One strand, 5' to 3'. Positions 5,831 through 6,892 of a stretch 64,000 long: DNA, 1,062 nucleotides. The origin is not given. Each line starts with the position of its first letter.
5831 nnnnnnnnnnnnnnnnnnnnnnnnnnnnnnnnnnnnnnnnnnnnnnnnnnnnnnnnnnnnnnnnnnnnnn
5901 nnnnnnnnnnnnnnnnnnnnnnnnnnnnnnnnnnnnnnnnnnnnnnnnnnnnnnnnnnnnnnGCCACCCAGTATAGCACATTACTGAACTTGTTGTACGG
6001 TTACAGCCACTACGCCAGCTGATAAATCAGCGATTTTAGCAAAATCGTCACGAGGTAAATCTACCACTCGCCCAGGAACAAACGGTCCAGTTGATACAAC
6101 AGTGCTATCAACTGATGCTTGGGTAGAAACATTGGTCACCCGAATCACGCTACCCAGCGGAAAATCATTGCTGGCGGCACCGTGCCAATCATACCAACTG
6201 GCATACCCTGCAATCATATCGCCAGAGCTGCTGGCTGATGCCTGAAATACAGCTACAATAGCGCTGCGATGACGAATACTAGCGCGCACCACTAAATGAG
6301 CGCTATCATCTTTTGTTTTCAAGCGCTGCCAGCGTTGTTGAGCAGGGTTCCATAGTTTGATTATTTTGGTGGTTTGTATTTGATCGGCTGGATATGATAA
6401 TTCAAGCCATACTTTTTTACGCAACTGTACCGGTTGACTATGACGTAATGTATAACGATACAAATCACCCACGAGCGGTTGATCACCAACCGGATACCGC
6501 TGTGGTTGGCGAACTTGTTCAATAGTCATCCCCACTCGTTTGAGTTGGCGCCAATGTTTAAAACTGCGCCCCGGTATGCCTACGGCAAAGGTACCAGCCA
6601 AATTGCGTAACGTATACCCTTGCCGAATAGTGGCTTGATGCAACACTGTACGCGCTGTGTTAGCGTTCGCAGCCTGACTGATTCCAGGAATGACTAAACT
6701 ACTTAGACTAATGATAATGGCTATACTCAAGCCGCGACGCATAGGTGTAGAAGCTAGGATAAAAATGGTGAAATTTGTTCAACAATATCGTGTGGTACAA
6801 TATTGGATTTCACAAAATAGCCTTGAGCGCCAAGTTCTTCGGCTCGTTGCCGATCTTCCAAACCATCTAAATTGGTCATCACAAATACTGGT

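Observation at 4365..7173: ftsE-ftsX co-transcribed with an RlpA-like DPBB protein and an orphan receiver domain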

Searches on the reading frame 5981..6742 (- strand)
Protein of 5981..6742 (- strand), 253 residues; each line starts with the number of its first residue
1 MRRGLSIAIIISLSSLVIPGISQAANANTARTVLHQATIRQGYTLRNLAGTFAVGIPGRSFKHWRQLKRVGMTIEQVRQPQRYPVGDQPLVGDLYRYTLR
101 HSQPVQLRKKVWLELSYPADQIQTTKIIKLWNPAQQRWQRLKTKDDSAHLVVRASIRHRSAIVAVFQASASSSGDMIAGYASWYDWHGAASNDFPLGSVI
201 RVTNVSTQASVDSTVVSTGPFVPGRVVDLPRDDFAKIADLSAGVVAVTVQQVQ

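Call 3: search_protein_families(library=pfam, proteins=[window:5981-6742:-], max_evalue=0.01)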
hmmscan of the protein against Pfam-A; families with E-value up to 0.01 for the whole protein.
window:5981-6742:- (253 aa): 1 family
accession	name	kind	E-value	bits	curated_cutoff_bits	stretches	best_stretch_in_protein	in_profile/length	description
PF03330.24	DPBB_1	-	2.6e-07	31.2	28.8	1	188-248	23-82/83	Lytic transglycolase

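Call 4: search_protein_families(library=ncbifam, proteins=[window:5981-6742:-], max_evalue=0.01)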
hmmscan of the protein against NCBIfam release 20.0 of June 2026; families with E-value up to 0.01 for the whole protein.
window:5981-6742:- (253 aa): 2 families
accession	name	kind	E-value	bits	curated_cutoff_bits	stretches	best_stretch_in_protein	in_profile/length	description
TIGR00413.1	rlpA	subfamily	4.1e-07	30.1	82.15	1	167-252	11-91/208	septal ring lytic transglycosylase RlpA family protein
NF047735.1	MPL36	exception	1.5e-05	24.8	430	1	189-248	121-180/305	RlpA family plasminogen-binding lipoprotein MPL36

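Call 5: find_homologous_proteins(query=window:5981-6742:-, max_evalue=0.001)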
Query window:5981-6742:- (253 aa): 52 proteins with E <= 0.001 among 649 candidates.
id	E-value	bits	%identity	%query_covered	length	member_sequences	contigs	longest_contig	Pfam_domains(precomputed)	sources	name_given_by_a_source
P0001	1.6e-161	553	100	100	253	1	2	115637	PF03330.25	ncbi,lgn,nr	ncbi:MAG: hypothetical protein HYV33_05380 [Candidatus Kerfeldbacteria bacterium]|nr:hypothetical pr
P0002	1.1e-73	266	49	98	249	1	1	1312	PF03330.25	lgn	-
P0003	6.9e-68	247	53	90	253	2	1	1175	PF03330.25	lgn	-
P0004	1.8e-65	239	48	99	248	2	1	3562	PF03330.25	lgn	-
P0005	2.0e-63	232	50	90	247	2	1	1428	PF03330.25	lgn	-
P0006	1.2e-62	229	46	91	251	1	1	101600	PF03330.25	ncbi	-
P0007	2.7e-62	228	48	98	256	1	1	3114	PF03330.25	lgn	-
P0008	6.3e-62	227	46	97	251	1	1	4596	PF03330.25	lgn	-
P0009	1.5e-61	226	47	98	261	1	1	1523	PF03330.25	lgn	-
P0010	2.3e-61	225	47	98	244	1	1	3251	PF03330.25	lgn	-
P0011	7.5e-60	220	46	96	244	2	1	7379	PF03330.25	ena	-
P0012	1.1e-59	220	45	99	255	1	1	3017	PF03330.25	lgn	-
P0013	1.3e-59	220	45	100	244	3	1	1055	PF03330.25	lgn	-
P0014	3.4e-59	218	45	94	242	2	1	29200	-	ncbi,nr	ncbi:MAG: septal ring lytic transglycosylase RlpA family protein [bacterium]|nr:septal ring lytic tr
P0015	1.1e-58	216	46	95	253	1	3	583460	PF03330.25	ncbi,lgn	-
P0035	3.6e-49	185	41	99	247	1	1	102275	PF03330.25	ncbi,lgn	-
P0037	1.8e-47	180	43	86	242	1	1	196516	PF03330.25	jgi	-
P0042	1.7e-32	131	35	92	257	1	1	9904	PF03330.25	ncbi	ncbi:septal ring lytic transglycosylase RlpA family protein [Patescibacteria group bacterium]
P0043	7.6e-31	125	33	99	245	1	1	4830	PF03330.25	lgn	-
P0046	7.9e-30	122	31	87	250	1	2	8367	PF03330.25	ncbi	-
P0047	5.7e-28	116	31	87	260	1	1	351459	PF03330.25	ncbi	ncbi:MAG: septal ring lytic transglycosylase RlpA family protein [Candidatus Kerfeldbacteria bacteri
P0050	1.1e-17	82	41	56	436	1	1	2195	PF13354.13,PF03330.25,PF00768.26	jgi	jgi:D-alanyl-D-alanine endopeptidase (penicillin-binding protein 7)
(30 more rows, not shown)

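Call 10: find_related_loci(query=A1, collection=genome_contigs, flank=7000)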
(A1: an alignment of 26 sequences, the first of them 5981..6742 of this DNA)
Query A1 (253 aa) in genome_contigs; peptide patterns used: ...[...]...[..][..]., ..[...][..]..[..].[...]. (x = any residue, [..] = any of these).
600 stretches matched a pattern (row limit reached: there are more); 476 encode a relative of the query (tblastn E <= 1e-3); the best 80 are kept; 80 distinct loci.
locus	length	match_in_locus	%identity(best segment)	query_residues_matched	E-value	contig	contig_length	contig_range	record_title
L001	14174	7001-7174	52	195-252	4e-13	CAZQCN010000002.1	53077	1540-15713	MAG TPA_asm: uncultured Candidatus Peribacteria bacterium isolate SRP286056_co1_780 genome assembly, contig: NODE_604_le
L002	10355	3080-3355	36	179-253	2e-14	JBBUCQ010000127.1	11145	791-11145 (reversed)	MAG: Patescibacteria group bacterium isolate H52-bin081_1 H52_bin081_1_000000000127, whole genome shotgun sequence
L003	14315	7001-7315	35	151-252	5e-13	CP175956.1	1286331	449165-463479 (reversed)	MAG: Candidatus Moraniibacteriota bacterium isolate MKparc2 chromosome, complete genome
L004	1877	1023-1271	39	166-253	5e-13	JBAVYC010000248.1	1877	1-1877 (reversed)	MAG: Desulfobacterales bacterium isolate MFD03804_ilm_asm_bin1 k127_299273, whole genome shotgun sequence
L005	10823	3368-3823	25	95-250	1e-12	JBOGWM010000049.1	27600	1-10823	MAG: Actinomycetota bacterium isolate M3-S_metawrap_bin.281 k127_1183324, whole genome shotgun sequence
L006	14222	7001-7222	43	179-250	2e-12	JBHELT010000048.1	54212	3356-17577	MAG: Actinomycetota bacterium isolate S2_bin.28.orig S2_k141_3273974, whole genome shotgun sequence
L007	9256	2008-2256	33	166-253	5e-11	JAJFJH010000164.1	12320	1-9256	MAG: Nitrosomonas sp. isolate OFTM190 OFTM190_163, whole genome shotgun sequence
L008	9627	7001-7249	33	166-253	9e-11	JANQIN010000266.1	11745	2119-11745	MAG: Thermodesulfobacteriota bacterium isolate PL24a_bin.57 k99_3202575, whole genome shotgun sequence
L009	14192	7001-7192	41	189-252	2e-10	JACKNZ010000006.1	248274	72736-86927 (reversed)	MAG: Moraxellaceae bacterium isolate HK-STAS-PROT-157 HK-STAS-PROT-157_6, whole genome shotgun sequence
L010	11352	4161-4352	45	189-252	1e-10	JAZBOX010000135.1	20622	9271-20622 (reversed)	MAG: Halieaceae bacterium isolate bin.530 k117_5164445, whole genome shotgun sequence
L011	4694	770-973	46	179-229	4e-10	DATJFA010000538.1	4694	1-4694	MAG TPA_asm: Terriglobales bacterium isolate SMAG_U15447 k141_10843889, whole genome shotgun sequence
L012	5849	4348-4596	34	166-253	7e-10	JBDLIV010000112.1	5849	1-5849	MAG: Thermodesulfobacteriota bacterium isolate MAG055 MAG055_112, whole genome shotgun sequence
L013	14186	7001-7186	45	189-250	6e-10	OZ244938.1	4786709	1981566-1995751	MAG: uncultured Pseudohongiella sp. isolate a637e8d0-495e-4a4b-9260-44ecddd527d8 genome assembly, chromosome: 1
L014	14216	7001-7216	40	184-253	7e-10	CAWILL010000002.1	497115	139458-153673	MAG: uncultured Acidobacteriota bacterium isolate MFD03346.bin.1.125 genome assembly, contig: contig_10814, whole genome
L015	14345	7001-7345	32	153-250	8e-10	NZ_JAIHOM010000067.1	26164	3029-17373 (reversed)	Spirulina subsalsa FACHB-351 NODE_218, whole genome shotgun sequence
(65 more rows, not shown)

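Call 11: search_solved_structures(query=A1, max_evalue=1, show_alignments=3)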
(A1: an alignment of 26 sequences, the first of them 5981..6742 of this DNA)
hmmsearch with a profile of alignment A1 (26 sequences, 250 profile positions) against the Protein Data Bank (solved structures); distinct sequences matched with E-value up to 1: 7.
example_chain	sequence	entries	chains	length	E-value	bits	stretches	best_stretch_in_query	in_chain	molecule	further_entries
4avr_A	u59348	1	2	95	4.1e-11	46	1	186-248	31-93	PA4485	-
9ce9_A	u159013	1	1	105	0.00017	24.3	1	193-245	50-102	RlpA-like protein double-psi beta-barrel domain-containing protein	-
5ntb_A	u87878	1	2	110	0.0086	18.7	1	178-243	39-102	Papain inhibitor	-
8kea_A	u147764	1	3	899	0.22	14.1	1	185-236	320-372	hub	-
7wvr_A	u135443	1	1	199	0.5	12.9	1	194-244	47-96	EXLX1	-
3etx_A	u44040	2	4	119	0.73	12.4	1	100-168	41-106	Adhesin A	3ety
3etw_A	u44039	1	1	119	0.79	12.3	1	100-168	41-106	Adhesin A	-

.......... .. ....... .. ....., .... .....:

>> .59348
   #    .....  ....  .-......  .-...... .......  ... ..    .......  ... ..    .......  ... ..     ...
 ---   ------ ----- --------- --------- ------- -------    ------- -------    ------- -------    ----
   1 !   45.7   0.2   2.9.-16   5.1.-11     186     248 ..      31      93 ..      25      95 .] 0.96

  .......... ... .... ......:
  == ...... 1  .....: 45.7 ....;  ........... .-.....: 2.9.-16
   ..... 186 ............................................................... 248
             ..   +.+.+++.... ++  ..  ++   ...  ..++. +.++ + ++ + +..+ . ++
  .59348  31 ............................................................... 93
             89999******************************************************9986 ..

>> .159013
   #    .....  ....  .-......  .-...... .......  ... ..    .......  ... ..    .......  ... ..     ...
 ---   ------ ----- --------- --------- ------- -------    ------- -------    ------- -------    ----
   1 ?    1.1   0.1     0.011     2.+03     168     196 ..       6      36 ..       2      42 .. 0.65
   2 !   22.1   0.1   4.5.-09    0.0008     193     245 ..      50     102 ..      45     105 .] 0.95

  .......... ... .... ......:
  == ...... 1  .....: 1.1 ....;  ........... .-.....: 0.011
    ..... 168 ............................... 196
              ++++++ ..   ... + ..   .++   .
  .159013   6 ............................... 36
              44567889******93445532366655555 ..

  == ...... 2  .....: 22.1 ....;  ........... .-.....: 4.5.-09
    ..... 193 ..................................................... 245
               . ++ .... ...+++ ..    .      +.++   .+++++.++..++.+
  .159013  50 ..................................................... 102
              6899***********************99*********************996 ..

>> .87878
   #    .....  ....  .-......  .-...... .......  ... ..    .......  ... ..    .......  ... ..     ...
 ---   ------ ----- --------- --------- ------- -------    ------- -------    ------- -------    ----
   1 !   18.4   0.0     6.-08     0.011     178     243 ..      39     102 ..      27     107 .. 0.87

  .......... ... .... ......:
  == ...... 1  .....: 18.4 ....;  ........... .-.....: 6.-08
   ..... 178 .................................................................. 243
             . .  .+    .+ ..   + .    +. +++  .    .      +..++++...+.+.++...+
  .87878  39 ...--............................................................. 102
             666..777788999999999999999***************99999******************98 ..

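Call 13: find_encoding_contigs(protein=P0015, flank=6000, max_places=2)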
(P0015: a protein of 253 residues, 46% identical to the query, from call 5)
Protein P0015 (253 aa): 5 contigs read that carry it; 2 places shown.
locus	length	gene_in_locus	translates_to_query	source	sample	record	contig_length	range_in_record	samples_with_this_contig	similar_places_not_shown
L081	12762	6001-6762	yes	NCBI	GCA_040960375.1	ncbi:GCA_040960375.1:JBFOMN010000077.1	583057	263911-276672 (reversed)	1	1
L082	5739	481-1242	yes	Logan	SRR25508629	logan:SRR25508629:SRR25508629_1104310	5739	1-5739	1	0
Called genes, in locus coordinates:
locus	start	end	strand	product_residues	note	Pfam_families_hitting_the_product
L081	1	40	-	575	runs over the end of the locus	PF05157:MshEN, PF00437:T2SSE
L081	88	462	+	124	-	-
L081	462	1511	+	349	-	PF10555:MraY_sig1 (faint), PF00953:Glycos_transf_4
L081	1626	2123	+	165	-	PF03703:bPH_2 (faint)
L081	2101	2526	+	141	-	PF04977:DivIC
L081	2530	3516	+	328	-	PF13623:SurA_N_2, PF13624:SurA_N_3, PF09312:SurA_N (faint), PF13145:Rotamase_2 (weak), PF13616:Rotamase_3, PF00639:Rotamase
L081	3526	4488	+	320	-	-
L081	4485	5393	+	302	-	PF00291:PALP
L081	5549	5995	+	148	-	PF00072:Response_reg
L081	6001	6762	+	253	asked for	PF03330:DPBB_1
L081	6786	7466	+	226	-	PF00005:ABC_tran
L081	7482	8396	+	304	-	PF18075:FtsX_ECD, PF02687:FtsX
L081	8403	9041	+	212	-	PF13489:Methyltransf_23, PF13847:Methyltransf_31 (faint), PF08241:Methyltransf_11, PF08242:Methyltransf_12, PF13649:Methyltransf_25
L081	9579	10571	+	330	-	-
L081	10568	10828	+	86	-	-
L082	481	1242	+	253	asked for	PF03330:DPBB_1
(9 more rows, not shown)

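Call 14: find_encoding_contigs(protein=P0047, flank=6000, max_places=2)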
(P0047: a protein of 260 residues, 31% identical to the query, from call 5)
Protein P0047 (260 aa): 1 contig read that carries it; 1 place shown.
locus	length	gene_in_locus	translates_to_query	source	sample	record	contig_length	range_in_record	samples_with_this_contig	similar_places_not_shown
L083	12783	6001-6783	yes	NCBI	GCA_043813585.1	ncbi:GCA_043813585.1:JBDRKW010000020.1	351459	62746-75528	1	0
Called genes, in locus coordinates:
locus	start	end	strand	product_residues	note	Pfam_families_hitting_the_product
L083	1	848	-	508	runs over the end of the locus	PF00437:T2SSE, PF13604:AAA_30 (weak)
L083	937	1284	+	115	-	-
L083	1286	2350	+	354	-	PF00953:Glycos_transf_4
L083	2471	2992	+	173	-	PF03703:bPH_2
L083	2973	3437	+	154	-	PF04977:DivIC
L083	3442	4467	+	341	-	PF13623:SurA_N_2, PF13624:SurA_N_3, PF13145:Rotamase_2, PF13616:Rotamase_3, PF00639:Rotamase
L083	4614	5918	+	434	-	PF01590:GAF, PF13185:GAF_2, PF13492:GAF_3, PF00512:HisKA, PF13581:HATPase_c_2 (weak), PF02518:HATPase_c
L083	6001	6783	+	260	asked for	PF03330:DPBB_1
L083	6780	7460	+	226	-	PF00005:ABC_tran, PF13304:AAA_21 (faint)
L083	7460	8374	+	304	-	PF18075:FtsX_ECD, PF02687:FtsX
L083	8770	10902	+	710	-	PF09826:Beta_propel, PF08309:LVIVD (faint)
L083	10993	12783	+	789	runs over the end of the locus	-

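Call 15: find_encoding_contigs(protein=P0037, flank=6000, max_places=2)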
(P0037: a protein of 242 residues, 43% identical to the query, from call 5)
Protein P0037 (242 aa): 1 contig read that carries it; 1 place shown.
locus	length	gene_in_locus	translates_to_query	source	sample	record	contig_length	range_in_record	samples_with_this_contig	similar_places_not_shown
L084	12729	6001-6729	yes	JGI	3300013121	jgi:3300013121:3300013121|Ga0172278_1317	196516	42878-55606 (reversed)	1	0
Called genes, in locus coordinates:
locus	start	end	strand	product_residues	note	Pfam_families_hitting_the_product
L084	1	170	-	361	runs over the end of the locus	PF00482:T2SSF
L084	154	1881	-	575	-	PF05157:MshEN, PF00437:T2SSE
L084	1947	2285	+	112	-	-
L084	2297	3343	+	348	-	PF10555:MraY_sig1 (weak), PF00953:Glycos_transf_4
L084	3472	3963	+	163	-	PF03703:bPH_2 (faint)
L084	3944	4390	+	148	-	PF04977:DivIC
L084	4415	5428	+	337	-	PF13623:SurA_N_2, PF13624:SurA_N_3, PF13616:Rotamase_3, PF00639:Rotamase, PF13145:Rotamase_2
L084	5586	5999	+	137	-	PF00072:Response_reg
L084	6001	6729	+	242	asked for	PF03330:DPBB_1 (faint)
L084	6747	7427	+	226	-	PF00005:ABC_tran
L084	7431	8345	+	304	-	PF18075:FtsX_ECD, PF02687:FtsX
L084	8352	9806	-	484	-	PF00005:ABC_tran, PF02463:SMC_N (faint), PF03193:RsgA_GTPase (faint), PF13175:AAA_15 (faint), PF13191:AAA_16 (faint), PF13401:AAA_22 (faint), PF13476:AAA_23 (faint), PF00005:ABC_tran, +4 more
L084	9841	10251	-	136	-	PF01863:YgjP-like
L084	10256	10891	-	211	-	PF00881:Nitroreductase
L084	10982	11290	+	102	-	PF01638:HxlR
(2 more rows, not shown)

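Call 16: find_encoding_contigs(protein=P0042, flank=6000, max_places=2)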
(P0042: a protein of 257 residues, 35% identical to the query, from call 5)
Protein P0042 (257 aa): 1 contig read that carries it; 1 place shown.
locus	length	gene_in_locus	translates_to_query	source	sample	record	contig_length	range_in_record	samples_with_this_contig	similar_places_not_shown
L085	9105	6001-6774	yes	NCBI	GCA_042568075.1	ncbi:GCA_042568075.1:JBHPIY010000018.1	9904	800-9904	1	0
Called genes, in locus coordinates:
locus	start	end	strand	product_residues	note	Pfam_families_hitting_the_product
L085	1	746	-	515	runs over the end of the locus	PF00437:T2SSE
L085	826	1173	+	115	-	-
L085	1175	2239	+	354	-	PF00953:Glycos_transf_4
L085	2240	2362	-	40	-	-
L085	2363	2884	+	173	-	PF03703:bPH_2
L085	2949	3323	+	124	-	PF04977:DivIC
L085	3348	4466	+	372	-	PF13623:SurA_N_2 (weak), PF13624:SurA_N_3, PF13145:Rotamase_2, PF00639:Rotamase, PF13616:Rotamase_3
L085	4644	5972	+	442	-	PF01590:GAF, PF13185:GAF_2, PF13492:GAF_3, PF00512:HisKA, PF13581:HATPase_c_2 (faint), PF02518:HATPase_c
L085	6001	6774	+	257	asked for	PF03330:DPBB_1 (weak)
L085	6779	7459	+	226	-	PF00005:ABC_tran, PF00931:NB-ARC (faint), PF13304:AAA_21 (faint)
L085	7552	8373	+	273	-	PF18075:FtsX_ECD, PF02687:FtsX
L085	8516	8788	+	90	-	PF00708:Acylphosphatase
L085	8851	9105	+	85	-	?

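Call 17: find_encoding_contigs(protein=P0046, flank=6000, max_places=2)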
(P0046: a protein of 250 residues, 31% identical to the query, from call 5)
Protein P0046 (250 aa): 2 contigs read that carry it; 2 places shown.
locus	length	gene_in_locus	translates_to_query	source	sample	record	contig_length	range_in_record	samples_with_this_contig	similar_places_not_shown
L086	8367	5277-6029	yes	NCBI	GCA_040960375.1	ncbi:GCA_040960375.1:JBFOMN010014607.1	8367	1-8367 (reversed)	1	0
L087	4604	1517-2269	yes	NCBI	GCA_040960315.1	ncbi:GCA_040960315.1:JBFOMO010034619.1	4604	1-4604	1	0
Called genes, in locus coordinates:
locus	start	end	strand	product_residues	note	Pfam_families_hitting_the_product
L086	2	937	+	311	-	?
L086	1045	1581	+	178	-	-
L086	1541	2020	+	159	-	PF04977:DivIC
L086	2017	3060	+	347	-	PF13623:SurA_N_2 (weak), PF13624:SurA_N_3, PF13145:Rotamase_2, PF13616:Rotamase_3, PF00639:Rotamase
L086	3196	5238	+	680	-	PF01590:GAF, PF13185:GAF_2, PF13492:GAF_3, PF00512:HisKA, PF02518:HATPase_c, PF13581:HATPase_c_2 (weak)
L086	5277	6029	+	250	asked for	PF03330:DPBB_1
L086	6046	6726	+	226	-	PF00005:ABC_tran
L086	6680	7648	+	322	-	PF18075:FtsX_ECD, PF02687:FtsX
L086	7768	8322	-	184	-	-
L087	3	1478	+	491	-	?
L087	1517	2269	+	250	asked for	PF03330:DPBB_1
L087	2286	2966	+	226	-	PF00005:ABC_tran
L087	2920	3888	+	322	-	PF18075:FtsX_ECD, PF02687:FtsX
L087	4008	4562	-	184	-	-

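Call 18: find_encoding_contigs(protein=P0043, flank=6000, max_places=2)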
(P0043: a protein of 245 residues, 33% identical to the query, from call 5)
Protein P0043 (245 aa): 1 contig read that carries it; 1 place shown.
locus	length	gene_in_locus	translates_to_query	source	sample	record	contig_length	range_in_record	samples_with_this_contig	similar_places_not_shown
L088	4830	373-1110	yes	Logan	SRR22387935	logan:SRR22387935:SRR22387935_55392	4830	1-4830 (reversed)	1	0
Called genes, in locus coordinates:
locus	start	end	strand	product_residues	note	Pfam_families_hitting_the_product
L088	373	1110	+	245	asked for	PF03330:DPBB_1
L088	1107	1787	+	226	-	PF00005:ABC_tran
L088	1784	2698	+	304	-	PF18075:FtsX_ECD, PF02687:FtsX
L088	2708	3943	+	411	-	-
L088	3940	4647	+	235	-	PF00535:Glycos_transf_2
